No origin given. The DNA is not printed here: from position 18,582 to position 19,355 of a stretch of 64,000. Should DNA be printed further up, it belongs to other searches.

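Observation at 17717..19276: AT-rich 1.5-kb islet with three uncharacterised genes wedged between the ilvY and ilvA stop codons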

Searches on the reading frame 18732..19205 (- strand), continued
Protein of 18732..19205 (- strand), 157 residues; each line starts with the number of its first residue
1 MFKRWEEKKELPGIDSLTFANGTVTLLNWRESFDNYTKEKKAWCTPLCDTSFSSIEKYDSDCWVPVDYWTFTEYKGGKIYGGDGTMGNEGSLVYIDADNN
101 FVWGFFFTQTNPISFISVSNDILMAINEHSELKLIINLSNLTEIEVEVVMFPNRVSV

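Call 71: find_encoding_contigs(protein=P0042, flank=7000, max_places=1)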
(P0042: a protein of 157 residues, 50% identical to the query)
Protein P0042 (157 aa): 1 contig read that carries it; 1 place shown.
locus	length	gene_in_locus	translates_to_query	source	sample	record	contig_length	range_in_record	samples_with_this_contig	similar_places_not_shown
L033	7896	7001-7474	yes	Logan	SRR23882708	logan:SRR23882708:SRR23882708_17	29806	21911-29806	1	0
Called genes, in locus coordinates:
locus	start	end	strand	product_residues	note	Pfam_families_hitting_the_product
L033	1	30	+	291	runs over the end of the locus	PF13280:WYL, PF25583:WCX (weak)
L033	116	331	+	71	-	-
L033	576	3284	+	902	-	PF14903:WG_beta_rep, PF11738:DUF3298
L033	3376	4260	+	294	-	PF04055:Radical_SAM, PF13186:SPASM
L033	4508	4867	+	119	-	PF27479:YjdH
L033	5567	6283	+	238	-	PF18977:DUF5713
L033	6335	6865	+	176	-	-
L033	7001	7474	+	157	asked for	-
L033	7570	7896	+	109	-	?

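Call 86: search_protein_families(proteins=[window:18732-19205:-], library=phrogs, max_evalue=1)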
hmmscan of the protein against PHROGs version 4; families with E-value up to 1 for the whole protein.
window:18732-19205:- (157 aa): 1 family
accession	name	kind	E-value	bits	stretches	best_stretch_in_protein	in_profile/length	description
phrog_31614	-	unknown function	0.22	12.5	1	2-43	80-121/158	-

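Call 94: search_dna_similar(query=window:18732-19205:-, collection=plasmids, mode=protein, max_evalue=0.001, max_rows=10)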
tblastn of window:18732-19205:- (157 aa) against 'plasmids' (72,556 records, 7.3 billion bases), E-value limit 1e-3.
No match.

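Call 95: search_dna_similar(query=window:18732-19205:-, collection=phages, mode=protein, max_evalue=0.001, max_rows=10)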
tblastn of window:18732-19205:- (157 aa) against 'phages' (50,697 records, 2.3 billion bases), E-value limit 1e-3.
No match.

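Call 96: search_protein_families(proteins=[L009:38-409:+, L009:2614-3210:+, L009:3218-3481:+, L009:3499-4476:+, L009:5837-6340:+, L009:6423-6932:+, L009:7497-7973:+, L009:8118-8699:+, L033:6335-6865:+, L033:5567-6283:+], library=ncbifam, max_evalue=0.01)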
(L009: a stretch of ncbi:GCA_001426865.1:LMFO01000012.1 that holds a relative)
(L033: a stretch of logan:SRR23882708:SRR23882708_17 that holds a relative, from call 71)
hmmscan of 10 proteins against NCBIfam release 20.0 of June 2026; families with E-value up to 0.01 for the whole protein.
L009:38-409:+ (123 aa): 0 families

L009:2614-3210:+ (198 aa): 0 families

L009:3218-3481:+ (87 aa): 0 families

L009:3499-4476:+ (325 aa): 0 families

L009:5837-6340:+ (167 aa): 0 families

L009:6423-6932:+ (169 aa): 0 families

L009:7497-7973:+ (158 aa): 0 families

L009:8118-8699:+ (193 aa): 0 families

L033:6335-6865:+ (176 aa): 0 families

L033:5567-6283:+ (238 aa): 4 families
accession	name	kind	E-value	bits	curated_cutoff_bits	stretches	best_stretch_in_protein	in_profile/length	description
NF047371.1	FlcA_CTERM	equivalog_domain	0.00013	20.6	300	1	49-106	453-510/646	periplasmic flagellar collar protein FlcA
TIGR02552.1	LcrH_SycD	equivalog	0.00035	20.3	104.8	1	41-100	58-117/136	SycD/LcrH family type III secretion system chaperone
NF040959.1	MamA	equivalog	0.00052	19.5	200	1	42-101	44-103/204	magnetosome protein MamA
TIGR02917.1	PEP_TPR_lipo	equivalog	0.0097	13.8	312.2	0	39-124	673-759/899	XrtA/PEP-CTERM system TPR-repeat protein PrsT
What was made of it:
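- Tried and rejected: The unlabelled neighbours in the Paenibacillus array could not be annotated (call 96).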
